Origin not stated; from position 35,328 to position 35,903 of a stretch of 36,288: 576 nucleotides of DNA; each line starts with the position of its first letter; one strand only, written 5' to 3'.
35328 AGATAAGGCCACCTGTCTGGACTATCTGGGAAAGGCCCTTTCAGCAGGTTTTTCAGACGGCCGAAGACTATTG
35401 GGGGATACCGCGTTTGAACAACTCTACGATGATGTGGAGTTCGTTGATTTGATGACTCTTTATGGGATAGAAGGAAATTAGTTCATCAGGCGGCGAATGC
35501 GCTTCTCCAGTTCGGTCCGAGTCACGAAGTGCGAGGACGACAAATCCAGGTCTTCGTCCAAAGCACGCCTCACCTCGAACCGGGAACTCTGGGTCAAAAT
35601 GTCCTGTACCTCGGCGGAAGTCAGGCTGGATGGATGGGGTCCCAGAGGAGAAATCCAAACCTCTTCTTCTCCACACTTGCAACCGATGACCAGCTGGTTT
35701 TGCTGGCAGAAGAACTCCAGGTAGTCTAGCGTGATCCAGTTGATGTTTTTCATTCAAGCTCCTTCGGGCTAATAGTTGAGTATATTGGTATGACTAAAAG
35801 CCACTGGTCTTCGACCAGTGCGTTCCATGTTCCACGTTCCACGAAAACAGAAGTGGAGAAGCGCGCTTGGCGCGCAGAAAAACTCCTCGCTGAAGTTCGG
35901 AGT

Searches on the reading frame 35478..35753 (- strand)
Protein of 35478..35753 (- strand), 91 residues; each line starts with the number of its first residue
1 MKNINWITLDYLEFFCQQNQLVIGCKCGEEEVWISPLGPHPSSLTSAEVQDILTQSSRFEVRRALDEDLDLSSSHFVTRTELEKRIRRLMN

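Call 70: search_protein_families(library=pfam, proteins=[window:35478-35753:-], max_evalue=1)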
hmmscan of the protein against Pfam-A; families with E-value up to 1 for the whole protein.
window:35478-35753:- (91 aa): 1 family
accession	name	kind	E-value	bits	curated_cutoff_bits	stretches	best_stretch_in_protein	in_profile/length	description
PF24997.1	PSF1_C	-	0.17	11.9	27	1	69-89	27-47/54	PSF1 C-terminal domain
